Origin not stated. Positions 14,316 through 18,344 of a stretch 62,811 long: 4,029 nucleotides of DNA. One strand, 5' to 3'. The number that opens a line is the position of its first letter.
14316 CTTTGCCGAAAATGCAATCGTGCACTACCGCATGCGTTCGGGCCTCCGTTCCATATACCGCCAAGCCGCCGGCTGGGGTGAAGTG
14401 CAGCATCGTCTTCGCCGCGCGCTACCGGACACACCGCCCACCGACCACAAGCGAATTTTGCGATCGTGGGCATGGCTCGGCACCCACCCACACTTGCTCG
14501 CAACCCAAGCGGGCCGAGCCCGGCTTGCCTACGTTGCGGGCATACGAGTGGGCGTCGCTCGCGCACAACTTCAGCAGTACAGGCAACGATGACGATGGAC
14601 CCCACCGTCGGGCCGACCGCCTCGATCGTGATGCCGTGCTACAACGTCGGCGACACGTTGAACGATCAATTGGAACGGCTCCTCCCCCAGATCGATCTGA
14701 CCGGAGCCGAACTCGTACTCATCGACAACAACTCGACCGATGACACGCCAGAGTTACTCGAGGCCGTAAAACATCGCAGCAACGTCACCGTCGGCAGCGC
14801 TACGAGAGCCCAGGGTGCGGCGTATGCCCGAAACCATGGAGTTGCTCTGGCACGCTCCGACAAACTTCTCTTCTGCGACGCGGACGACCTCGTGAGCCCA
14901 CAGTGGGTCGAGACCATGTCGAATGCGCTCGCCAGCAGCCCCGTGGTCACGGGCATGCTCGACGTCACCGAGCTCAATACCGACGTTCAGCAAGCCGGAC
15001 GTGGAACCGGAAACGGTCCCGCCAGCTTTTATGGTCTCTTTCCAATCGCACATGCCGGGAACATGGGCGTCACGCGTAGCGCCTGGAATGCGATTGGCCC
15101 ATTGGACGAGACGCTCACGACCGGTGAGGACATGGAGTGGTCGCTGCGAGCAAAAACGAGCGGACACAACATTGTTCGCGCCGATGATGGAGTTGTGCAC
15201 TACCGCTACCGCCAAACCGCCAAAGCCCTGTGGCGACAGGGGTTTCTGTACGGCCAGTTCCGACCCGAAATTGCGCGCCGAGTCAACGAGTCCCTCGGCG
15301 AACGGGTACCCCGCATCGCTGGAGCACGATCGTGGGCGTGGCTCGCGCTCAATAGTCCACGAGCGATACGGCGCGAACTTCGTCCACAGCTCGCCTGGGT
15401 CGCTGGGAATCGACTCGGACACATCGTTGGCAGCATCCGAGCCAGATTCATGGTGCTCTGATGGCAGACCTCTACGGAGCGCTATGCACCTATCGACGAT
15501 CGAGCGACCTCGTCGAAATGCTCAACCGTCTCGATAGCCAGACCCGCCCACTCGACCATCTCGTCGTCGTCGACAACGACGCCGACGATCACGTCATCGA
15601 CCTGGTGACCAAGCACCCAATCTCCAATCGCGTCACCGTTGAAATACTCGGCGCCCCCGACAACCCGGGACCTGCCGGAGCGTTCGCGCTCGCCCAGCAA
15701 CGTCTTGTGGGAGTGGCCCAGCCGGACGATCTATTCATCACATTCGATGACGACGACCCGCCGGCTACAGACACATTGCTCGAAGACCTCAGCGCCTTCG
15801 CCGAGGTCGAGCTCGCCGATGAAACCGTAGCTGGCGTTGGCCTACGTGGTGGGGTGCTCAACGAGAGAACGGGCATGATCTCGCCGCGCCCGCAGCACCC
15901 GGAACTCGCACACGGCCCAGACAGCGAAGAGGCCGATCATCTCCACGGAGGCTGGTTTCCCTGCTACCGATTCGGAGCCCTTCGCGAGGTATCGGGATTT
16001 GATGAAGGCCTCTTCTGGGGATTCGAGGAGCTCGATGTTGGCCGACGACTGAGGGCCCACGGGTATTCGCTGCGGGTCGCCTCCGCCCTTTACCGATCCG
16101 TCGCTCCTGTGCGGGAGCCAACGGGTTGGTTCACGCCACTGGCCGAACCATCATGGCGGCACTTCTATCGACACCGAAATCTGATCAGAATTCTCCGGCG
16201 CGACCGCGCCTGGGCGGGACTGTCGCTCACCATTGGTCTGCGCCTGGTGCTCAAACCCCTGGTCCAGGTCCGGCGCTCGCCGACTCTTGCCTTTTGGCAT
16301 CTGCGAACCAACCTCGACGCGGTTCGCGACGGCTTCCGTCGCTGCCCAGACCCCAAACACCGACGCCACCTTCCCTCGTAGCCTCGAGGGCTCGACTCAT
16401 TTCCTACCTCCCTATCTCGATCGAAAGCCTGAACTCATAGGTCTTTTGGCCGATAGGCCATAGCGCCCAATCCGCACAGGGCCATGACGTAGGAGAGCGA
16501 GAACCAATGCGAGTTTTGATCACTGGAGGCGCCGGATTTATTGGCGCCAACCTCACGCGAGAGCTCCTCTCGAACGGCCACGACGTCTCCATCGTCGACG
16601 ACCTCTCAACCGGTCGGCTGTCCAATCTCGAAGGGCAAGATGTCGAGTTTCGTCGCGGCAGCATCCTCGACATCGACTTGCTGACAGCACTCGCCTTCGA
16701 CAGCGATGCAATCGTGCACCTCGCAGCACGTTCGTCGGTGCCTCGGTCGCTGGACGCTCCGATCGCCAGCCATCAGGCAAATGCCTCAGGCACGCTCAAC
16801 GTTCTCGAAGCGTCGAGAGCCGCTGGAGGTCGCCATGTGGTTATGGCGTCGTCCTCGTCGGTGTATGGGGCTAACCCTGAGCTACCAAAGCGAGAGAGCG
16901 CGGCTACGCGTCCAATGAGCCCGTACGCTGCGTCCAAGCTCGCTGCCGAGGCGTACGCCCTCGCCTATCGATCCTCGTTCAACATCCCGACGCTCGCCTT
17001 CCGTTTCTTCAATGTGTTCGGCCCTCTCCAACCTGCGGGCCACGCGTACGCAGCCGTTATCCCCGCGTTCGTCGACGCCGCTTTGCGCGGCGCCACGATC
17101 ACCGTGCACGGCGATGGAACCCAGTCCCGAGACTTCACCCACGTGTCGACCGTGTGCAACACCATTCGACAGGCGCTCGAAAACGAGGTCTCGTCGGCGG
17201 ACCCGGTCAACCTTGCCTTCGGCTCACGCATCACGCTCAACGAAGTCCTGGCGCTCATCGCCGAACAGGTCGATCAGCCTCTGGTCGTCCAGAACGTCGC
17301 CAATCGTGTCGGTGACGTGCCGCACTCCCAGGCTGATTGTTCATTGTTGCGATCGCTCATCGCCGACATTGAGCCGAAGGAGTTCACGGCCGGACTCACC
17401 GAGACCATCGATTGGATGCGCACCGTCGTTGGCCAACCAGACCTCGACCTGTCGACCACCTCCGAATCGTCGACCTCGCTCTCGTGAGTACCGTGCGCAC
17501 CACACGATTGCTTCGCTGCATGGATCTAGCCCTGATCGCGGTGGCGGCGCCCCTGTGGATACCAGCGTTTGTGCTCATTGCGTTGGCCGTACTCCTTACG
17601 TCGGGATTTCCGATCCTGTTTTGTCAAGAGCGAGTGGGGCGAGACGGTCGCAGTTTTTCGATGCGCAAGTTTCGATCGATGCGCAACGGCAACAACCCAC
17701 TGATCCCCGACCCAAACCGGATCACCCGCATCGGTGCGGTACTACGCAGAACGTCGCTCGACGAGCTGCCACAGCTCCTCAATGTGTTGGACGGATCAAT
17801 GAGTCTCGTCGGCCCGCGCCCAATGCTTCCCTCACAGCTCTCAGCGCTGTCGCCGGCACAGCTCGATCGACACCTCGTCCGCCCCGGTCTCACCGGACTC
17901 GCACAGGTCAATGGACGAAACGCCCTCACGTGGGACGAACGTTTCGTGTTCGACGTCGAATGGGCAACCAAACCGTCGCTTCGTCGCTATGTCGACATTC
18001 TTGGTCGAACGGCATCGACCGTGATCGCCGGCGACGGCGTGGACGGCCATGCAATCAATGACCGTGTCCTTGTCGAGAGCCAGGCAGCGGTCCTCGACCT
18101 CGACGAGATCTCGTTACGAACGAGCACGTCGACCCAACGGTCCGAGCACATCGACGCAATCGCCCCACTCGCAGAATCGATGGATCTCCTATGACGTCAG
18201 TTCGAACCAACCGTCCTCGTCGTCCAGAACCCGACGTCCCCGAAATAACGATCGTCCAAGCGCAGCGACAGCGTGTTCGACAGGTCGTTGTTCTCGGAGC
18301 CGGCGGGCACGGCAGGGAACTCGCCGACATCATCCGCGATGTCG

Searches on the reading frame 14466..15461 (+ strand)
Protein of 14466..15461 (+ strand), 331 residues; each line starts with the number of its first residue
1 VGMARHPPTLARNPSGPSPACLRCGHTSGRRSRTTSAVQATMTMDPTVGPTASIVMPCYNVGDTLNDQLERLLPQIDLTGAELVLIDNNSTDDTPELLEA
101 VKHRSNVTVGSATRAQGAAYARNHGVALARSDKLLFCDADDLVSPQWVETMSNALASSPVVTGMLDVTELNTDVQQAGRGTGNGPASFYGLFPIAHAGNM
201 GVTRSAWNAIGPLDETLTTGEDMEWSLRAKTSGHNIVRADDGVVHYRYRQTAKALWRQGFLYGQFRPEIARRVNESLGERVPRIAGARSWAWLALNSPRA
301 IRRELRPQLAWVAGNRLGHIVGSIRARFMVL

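Call 10: search_protein_families(library=pfam, proteins=[window:14466-15461:+], max_evalue=0.001)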
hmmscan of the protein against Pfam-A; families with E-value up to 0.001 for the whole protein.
window:14466-15461:+ (331 aa): 4 families
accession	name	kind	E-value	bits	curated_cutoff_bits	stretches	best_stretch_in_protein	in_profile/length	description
PF00535.33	Glycos_transf_2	-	8.3e-24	84.8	23.3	1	53-176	1-126/168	Glycosyl transferase family 2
PF13641.12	Glyco_tranf_2_3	-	9.1e-11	42.6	27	1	52-254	3-219/230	Glycosyltransferase like family 2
PF10111.15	Glyco_tranf_2_2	-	2.1e-10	41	27.3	1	53-155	1-111/276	Glycosyltransferase like family 2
PF13632.12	Glyco_trans_2_3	-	0.0002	21.7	27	1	187-259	65-136/198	Glycosyl transferase family group 2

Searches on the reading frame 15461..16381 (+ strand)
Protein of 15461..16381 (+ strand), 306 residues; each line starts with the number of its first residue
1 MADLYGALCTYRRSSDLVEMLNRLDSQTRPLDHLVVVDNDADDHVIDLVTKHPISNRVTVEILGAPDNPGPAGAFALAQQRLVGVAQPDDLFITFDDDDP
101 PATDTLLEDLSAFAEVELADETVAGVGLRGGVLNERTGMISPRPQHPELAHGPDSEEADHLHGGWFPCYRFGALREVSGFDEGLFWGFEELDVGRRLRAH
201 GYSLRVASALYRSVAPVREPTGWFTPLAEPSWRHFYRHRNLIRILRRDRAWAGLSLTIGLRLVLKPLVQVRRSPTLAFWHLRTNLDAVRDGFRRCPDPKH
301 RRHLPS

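Call 10: search_protein_families(library=pfam, proteins=[window:15461-16381:+], max_evalue=0.001)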
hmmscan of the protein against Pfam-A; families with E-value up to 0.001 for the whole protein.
window:15461-16381:+ (306 aa): 2 families
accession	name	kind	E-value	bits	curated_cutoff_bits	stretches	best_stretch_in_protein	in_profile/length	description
PF00535.33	Glycos_transf_2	-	4.6e-07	30.4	23.3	1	8-151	4-135/168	Glycosyl transferase family 2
PF13641.12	Glyco_tranf_2_3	-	3e-05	24.6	27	1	9-208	8-205/230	Glycosyltransferase like family 2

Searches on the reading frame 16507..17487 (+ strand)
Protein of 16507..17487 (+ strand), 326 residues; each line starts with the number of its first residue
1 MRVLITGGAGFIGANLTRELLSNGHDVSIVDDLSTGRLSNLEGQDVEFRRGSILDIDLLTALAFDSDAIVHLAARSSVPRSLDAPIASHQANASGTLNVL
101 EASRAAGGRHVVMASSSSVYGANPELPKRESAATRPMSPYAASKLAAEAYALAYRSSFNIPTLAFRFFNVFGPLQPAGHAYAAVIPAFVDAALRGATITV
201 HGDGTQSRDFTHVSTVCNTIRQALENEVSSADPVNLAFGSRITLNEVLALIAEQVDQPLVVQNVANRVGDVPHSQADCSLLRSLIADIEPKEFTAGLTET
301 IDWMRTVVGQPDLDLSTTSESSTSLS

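Call 10: search_protein_families(library=pfam, proteins=[window:16507-17487:+], max_evalue=0.001)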
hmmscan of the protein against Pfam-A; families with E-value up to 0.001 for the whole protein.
window:16507-17487:+ (326 aa): 7 families
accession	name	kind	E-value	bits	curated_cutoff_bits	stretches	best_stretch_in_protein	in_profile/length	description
PF01370.27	Epimerase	-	1e-59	202.3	20.9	1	3-235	1-238/240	NAD dependent epimerase/dehydratase family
PF16363.11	GDP_Man_Dehyd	-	1.3e-53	183.1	27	1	4-263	1-274/332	GDP-mannose 4,6 dehydratase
PF01073.25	3Beta_HSD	-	1.6e-16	60.6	22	1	4-216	1-221/280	3-beta hydroxysteroid dehydrogenase/isomerase family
PF04321.23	RmlD_sub_bind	-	2.9e-14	53.3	27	1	1-229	1-202/287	RmlD substrate binding domain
PF02719.21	Polysacc_synt_2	-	2.8e-12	46.9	20.2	1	3-226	1-219/293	Polysaccharide biosynthesis protein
PF13460.12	NAD_binding_10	-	4.5e-11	43.4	27.2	1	7-150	1-130/184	NAD(P)H-binding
PF07993.18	NAD_binding_4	-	2.4e-10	40.5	20.1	1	62-220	85-258/258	Male sterility protein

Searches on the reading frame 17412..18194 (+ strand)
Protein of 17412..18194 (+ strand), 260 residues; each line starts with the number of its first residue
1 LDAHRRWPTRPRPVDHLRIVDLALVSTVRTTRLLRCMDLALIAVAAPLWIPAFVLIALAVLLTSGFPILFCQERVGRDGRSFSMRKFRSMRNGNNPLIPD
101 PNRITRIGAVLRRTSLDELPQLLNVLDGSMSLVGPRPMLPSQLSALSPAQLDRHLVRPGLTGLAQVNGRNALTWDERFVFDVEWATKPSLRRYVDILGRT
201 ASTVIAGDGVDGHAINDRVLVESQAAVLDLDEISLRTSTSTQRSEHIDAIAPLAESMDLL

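Call 10: search_protein_families(library=pfam, proteins=[window:17412-18194:+], max_evalue=0.001)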
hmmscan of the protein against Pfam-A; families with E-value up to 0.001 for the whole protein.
window:17412-18194:+ (260 aa): 1 family
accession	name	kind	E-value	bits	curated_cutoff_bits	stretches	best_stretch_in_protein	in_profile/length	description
PF02397.22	Bac_transf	-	1.6e-51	174.8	27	1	35-205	2-178/179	Bacterial sugar transferase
